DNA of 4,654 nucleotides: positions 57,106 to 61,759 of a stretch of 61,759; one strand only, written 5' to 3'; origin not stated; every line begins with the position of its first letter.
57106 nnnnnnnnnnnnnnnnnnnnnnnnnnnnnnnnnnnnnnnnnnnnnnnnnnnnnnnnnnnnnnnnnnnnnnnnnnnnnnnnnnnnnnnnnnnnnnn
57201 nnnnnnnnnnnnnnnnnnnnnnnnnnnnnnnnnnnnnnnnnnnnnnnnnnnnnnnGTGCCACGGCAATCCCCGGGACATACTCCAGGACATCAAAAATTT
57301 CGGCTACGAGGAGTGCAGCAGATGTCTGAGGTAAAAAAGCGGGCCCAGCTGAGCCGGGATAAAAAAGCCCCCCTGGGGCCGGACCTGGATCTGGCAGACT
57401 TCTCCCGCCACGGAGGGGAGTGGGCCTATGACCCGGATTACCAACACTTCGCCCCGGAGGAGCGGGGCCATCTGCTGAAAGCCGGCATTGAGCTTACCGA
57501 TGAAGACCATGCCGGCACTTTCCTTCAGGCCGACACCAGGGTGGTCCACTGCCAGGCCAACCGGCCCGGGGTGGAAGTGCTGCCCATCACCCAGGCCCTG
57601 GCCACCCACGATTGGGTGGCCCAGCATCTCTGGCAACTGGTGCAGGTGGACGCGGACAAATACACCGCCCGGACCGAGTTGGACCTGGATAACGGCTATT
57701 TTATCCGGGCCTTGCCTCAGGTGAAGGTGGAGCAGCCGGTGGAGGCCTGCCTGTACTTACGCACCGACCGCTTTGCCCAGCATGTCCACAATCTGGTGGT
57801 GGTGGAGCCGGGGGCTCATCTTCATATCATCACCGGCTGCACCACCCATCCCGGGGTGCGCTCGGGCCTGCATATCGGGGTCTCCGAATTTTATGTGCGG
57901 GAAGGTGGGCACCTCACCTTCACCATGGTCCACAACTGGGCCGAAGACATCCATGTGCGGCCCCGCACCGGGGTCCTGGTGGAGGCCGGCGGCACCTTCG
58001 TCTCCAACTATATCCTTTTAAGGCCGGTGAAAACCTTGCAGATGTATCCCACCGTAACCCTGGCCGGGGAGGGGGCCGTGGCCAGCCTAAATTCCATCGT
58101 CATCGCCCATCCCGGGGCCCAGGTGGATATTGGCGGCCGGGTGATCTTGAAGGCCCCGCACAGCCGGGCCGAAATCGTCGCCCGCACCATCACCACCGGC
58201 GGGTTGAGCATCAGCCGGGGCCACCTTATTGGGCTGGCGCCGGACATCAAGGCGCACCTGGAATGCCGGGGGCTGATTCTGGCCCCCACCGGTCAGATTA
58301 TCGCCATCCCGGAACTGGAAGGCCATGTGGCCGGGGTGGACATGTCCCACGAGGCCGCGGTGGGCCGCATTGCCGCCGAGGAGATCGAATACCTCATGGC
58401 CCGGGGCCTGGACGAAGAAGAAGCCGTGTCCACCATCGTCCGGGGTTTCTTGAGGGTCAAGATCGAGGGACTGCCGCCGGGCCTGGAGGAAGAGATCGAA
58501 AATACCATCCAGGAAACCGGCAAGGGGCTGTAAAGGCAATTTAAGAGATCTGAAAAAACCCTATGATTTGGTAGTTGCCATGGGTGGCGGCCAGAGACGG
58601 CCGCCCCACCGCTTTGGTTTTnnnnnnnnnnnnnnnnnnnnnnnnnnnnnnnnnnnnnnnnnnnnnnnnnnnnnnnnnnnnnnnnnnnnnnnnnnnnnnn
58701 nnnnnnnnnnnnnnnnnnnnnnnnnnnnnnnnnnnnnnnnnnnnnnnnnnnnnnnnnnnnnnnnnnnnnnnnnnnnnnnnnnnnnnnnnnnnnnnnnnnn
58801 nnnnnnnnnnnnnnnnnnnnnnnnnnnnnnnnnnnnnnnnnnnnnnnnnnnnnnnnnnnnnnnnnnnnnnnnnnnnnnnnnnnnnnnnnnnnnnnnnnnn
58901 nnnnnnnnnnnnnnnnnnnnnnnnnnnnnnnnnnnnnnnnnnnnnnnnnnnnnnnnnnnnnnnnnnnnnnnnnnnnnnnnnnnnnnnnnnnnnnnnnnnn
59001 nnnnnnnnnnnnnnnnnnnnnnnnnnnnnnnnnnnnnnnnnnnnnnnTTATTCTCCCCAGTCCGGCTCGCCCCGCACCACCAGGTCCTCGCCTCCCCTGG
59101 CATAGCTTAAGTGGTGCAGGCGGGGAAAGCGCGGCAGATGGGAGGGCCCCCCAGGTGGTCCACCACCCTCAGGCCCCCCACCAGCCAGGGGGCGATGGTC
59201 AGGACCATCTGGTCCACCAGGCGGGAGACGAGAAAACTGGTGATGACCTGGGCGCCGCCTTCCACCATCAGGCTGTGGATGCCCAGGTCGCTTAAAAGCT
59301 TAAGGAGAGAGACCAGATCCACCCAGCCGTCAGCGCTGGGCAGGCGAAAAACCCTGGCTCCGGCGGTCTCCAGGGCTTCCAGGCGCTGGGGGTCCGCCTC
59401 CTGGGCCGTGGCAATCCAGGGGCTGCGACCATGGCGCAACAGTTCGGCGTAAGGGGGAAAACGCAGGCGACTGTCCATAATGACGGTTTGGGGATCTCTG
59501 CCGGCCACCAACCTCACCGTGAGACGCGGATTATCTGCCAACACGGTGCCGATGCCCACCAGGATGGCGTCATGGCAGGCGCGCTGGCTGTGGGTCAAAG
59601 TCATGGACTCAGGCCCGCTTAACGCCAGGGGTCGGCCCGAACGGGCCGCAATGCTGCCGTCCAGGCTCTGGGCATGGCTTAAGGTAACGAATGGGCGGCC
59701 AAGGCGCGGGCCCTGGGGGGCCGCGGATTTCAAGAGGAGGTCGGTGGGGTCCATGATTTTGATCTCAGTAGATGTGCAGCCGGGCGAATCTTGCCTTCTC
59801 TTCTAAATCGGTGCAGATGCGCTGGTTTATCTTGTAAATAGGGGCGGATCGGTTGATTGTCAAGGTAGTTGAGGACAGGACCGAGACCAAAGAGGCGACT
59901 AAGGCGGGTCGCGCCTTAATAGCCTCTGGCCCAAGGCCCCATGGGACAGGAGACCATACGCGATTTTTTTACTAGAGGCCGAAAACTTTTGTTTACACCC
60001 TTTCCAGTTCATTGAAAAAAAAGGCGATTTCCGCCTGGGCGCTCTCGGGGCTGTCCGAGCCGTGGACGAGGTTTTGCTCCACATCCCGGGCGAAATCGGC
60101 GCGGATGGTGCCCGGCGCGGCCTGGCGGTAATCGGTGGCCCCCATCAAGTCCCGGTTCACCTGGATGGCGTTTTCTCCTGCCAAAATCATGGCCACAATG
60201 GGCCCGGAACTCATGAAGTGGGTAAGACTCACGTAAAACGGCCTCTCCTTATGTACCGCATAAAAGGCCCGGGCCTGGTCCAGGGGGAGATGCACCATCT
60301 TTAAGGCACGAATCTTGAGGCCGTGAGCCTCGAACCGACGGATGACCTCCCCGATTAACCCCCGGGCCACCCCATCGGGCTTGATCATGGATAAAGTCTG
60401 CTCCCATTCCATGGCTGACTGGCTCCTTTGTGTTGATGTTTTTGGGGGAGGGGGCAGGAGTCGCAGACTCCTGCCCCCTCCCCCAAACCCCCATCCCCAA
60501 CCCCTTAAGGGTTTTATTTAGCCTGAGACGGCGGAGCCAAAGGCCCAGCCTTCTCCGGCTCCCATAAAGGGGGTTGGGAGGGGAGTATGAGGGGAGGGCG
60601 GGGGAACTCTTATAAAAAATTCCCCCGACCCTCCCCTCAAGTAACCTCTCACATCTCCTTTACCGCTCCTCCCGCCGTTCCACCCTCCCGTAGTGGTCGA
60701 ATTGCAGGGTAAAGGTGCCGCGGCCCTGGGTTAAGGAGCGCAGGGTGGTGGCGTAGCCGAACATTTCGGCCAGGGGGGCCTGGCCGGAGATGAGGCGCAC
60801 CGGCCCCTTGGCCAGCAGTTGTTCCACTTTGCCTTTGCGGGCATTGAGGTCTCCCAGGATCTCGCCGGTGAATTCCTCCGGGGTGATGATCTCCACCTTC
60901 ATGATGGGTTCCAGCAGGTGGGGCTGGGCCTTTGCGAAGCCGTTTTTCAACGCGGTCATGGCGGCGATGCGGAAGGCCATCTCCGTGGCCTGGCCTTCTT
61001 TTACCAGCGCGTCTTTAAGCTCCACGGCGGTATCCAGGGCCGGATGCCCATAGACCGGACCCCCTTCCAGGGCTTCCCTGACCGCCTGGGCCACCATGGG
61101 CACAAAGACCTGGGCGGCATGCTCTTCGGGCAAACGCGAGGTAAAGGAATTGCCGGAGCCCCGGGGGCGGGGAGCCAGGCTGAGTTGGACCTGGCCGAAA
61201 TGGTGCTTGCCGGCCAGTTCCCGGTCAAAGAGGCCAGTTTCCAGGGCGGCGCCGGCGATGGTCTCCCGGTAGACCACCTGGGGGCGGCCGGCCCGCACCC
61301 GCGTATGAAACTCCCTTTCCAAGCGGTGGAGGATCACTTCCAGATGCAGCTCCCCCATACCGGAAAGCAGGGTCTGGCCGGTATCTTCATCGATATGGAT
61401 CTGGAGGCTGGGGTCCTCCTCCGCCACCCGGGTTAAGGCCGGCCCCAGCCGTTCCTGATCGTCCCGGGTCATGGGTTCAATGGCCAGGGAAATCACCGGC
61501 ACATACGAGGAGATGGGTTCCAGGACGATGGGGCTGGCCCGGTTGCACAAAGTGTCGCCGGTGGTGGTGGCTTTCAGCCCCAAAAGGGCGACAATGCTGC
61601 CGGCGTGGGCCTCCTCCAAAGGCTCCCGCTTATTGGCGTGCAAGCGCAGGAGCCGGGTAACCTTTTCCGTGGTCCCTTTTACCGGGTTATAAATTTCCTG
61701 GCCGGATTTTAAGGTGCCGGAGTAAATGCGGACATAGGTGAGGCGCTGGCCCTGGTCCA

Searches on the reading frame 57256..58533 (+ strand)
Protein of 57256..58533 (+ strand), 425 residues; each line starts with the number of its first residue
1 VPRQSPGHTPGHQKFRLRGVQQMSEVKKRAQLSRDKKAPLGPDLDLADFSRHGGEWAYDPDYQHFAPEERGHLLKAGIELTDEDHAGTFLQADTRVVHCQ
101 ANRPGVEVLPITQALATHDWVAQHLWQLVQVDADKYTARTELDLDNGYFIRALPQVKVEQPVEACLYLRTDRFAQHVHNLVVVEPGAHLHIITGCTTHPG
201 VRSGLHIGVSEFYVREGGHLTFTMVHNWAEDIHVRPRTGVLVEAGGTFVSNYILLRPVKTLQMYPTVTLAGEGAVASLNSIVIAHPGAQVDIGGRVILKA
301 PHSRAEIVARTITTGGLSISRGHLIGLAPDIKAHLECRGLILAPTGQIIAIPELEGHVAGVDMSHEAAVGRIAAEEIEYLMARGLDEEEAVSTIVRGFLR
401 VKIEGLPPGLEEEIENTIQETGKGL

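Call 26: search_protein_families(library=pfam, proteins=[window:57256-58533:+], max_evalue=0.001)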
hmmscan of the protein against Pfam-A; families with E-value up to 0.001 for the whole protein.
window:57256-58533:+ (425 aa): 1 family
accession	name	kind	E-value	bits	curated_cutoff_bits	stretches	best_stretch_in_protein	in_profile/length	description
PF01458.23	SUFBD_core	-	1.5e-41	142.8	27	1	171-398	6-232/232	SUF system FeS cluster assembly, SufBD core domain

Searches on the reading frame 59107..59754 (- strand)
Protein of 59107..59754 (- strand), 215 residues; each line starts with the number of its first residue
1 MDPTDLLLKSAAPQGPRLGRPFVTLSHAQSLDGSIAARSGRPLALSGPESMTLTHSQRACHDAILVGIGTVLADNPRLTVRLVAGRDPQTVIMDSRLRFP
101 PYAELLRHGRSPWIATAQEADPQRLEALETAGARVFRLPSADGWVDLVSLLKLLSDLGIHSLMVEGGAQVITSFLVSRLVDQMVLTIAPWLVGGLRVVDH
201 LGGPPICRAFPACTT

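Call 39: search_protein_families(library=pfam, proteins=[window:59107-59754:-], max_evalue=0.0001)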
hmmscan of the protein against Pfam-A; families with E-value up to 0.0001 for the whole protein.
window:59107-59754:- (215 aa): 1 family
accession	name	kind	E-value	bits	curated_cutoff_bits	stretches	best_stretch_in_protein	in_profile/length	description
PF01872.23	RibD_C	-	2.9e-43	148.4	24.1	1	21-195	1-170/197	RibD C-terminal domain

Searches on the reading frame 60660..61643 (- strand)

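Call 26: search_protein_families(library=pfam, proteins=[window:60660-61643:-], max_evalue=0.001)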
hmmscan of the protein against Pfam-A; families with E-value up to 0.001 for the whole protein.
window:60660-61643:- (327 aa): 6 families
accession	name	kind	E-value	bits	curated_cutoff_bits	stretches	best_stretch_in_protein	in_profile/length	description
PF14492.12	EFG_III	-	9.3e-28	96.6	27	1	49-119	4-74/75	Elongation Factor G, domain III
PF00679.30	EFG_C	-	1.7e-26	92.5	27.9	1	243-323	2-83/89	Elongation factor G C-terminus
PF03764.24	EFG_IV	-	3.7e-20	72.3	24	1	121-240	1-121/121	Elongation factor G, domain IV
PF22042.2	EF-G_D2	-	3.3e-05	24.4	27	1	1-34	49-83/84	Elongation factor G domain 2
PF16658.11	RF3_C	-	0.00016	21.9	40.1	1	55-125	15-85/132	Class II release factor RF3, C-terminal domain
PF03144.31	GTP_EFTU_D2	-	0.00021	22.1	30.3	1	1-33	41-73/73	Elongation factor Tu domain 2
